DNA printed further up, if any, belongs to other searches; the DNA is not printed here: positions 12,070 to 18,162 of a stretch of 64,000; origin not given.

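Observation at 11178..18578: Candidate novel module: pseudokinase, 1930-aa acidic helical/TPR giant protein and coiled-coil protein downstream of flgE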

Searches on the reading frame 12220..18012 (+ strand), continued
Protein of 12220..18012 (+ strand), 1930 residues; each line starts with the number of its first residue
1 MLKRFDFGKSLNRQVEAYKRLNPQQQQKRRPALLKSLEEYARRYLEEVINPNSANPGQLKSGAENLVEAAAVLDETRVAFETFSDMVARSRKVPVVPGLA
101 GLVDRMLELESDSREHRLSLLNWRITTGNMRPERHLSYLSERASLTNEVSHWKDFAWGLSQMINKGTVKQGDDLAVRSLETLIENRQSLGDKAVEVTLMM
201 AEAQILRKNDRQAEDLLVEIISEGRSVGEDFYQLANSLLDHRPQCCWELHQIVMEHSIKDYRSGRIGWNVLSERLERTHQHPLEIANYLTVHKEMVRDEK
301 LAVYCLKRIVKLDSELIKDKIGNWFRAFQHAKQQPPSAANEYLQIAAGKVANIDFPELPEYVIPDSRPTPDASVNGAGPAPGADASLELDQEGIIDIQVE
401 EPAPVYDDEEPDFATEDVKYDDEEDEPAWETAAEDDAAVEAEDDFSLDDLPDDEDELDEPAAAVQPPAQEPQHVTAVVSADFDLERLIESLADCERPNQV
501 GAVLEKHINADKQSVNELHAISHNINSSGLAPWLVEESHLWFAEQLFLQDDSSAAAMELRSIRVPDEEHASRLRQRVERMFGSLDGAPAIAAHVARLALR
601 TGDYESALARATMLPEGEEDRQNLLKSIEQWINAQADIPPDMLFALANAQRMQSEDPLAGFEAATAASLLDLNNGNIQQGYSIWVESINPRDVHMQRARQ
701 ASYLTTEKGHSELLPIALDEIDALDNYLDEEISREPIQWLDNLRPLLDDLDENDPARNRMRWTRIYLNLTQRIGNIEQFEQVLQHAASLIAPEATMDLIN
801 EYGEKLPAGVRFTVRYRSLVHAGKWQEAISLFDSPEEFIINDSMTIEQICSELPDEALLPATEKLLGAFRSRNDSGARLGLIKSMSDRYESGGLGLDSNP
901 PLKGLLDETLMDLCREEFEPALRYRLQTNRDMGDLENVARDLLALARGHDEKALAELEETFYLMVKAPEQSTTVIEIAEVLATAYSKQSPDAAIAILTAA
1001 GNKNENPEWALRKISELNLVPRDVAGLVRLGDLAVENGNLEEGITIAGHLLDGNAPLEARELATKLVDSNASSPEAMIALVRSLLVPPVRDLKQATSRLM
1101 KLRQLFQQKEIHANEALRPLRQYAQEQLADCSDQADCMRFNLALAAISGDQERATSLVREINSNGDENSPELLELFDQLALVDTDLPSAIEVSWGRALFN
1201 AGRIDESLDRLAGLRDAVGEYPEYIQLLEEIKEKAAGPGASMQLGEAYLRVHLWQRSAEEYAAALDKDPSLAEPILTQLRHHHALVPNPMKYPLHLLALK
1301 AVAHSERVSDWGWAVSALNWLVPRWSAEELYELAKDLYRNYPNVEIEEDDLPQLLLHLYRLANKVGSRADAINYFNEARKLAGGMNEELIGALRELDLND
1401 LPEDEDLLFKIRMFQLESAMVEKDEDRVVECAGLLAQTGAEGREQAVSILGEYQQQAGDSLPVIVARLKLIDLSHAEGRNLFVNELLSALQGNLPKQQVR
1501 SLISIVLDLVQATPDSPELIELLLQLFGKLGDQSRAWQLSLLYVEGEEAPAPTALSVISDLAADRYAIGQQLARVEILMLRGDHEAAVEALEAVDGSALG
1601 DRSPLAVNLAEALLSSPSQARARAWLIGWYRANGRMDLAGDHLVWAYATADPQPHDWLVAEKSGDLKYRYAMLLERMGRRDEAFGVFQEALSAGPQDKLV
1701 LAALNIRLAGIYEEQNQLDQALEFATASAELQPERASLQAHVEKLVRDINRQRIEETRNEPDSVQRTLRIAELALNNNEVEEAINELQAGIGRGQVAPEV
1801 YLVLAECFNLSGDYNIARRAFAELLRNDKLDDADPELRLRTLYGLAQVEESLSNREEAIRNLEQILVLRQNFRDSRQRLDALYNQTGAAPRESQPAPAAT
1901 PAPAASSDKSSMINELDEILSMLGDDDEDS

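Call 50: find_encoding_contigs(protein=P0013, flank=10000, max_places=1)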
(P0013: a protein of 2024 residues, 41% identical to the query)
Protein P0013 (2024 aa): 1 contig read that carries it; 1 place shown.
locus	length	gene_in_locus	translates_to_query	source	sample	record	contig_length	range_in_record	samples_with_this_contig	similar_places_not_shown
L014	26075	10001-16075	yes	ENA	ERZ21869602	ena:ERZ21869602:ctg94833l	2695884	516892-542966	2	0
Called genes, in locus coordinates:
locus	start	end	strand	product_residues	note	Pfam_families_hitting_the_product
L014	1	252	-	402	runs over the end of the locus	PF00155:Aminotran_1_2, PF01053:Cys_Met_Meta_PP (weak)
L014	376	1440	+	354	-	PF00586:AIRS, PF02769:AIRS_C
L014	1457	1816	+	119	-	PF22904:NOMO1-like_2nd (weak), PF13620:CarboxypepD_reg, PF17210:SdrD_B (faint)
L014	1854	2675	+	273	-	PF03448:MgtE_N (weak)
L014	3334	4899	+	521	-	PF02120:Flg_hook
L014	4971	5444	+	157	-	PF03963:FlgD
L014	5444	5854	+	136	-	PF12611:Flagellar_put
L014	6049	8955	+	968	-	PF00460:Flg_bb_rod, PF22692:LlgE_F_G_D1, PF07559:FlgE_D2, PF06429:Flg_bbr_C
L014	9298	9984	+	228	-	-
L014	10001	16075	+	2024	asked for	PF14559:TPR_19 (faint), PF00515:TPR_1 (faint), PF07719:TPR_2 (faint), PF13174:TPR_6 (faint), PF13424:TPR_12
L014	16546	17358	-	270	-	PF11967:RecO_N (weak), PF02565:RecO_C (weak)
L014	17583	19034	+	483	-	PF00963:Cohesin (weak)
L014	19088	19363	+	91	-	PF09413:DUF2007 (weak)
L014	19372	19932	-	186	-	-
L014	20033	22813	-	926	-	PF01411:tRNA-synt_2c, PF07973:tRNA_SAD, PF02272:DHHA1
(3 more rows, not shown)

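Call 72: search_protein_families(library=padloc, proteins=[window:12220-18009:+], max_evalue=0.01)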
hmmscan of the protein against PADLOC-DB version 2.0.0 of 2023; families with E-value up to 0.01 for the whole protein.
window:12220-18009:+ (1930 aa): 0 families

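Call 89: find_encoding_contigs(protein=P0003, flank=10000, max_places=2)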
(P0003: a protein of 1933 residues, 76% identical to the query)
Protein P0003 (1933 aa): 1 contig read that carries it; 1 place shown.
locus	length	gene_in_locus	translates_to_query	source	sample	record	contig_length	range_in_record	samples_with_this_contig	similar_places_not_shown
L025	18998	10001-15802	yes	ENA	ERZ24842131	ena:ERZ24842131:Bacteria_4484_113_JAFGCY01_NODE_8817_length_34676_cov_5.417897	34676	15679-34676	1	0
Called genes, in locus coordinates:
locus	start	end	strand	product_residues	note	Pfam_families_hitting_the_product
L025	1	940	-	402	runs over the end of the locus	PF00155:Aminotran_1_2, PF01053:Cys_Met_Meta_PP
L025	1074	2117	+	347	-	PF00586:AIRS, PF02769:AIRS_C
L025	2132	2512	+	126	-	PF22904:NOMO1-like_2nd (weak), PF13620:CarboxypepD_reg, PF13715:CarbopepD_reg_2 (faint)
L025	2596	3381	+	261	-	-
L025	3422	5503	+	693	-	PF02120:Flg_hook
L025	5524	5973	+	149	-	PF03963:FlgD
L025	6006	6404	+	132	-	PF12611:Flagellar_put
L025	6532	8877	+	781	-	PF00460:Flg_bb_rod, PF22692:LlgE_F_G_D1, PF07559:FlgE_D2, PF06429:Flg_bbr_C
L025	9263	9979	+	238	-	-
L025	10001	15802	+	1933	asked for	PF13424:TPR_12 (faint), PF14559:TPR_19 (faint), PF13174:TPR_6 (faint), PF13428:TPR_14 (faint), PF07719:TPR_2 (faint), PF00515:TPR_1 (faint), PF13181:TPR_8 (faint)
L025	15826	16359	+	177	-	-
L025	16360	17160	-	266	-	PF11967:RecO_N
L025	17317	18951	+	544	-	PF00963:Cohesin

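Call 90: find_encoding_contigs(protein=P0004, flank=10000, max_places=2)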
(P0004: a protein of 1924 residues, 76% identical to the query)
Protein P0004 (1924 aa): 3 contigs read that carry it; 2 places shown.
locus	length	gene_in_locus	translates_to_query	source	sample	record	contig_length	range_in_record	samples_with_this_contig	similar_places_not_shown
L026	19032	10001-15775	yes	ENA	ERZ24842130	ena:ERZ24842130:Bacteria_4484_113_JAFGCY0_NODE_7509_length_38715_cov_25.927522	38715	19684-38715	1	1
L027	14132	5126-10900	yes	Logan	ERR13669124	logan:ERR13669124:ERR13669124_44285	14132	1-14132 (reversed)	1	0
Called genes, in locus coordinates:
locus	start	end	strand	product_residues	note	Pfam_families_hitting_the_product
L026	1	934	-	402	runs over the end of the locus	PF00155:Aminotran_1_2, PF01053:Cys_Met_Meta_PP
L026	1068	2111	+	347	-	PF00586:AIRS, PF02769:AIRS_C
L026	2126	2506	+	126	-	PF13620:CarboxypepD_reg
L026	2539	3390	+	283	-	-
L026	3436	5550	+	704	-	PF02120:Flg_hook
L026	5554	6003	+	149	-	PF03963:FlgD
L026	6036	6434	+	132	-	PF12611:Flagellar_put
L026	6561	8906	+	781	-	PF00460:Flg_bb_rod, PF22692:LlgE_F_G_D1, PF07559:FlgE_D2, PF06429:Flg_bbr_C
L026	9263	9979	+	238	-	-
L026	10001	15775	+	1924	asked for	PF13424:TPR_12 (faint), PF14559:TPR_19 (faint), PF13428:TPR_14 (faint), PF07719:TPR_2 (faint), PF13181:TPR_8 (faint)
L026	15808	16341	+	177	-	-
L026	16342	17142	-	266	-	PF11967:RecO_N (weak)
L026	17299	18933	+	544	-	PF00963:Cohesin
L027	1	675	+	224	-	?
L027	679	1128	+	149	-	PF03963:FlgD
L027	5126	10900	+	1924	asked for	PF13424:TPR_12 (faint), PF14559:TPR_19 (faint), PF13428:TPR_14 (faint), PF07719:TPR_2 (faint), PF13181:TPR_8 (faint)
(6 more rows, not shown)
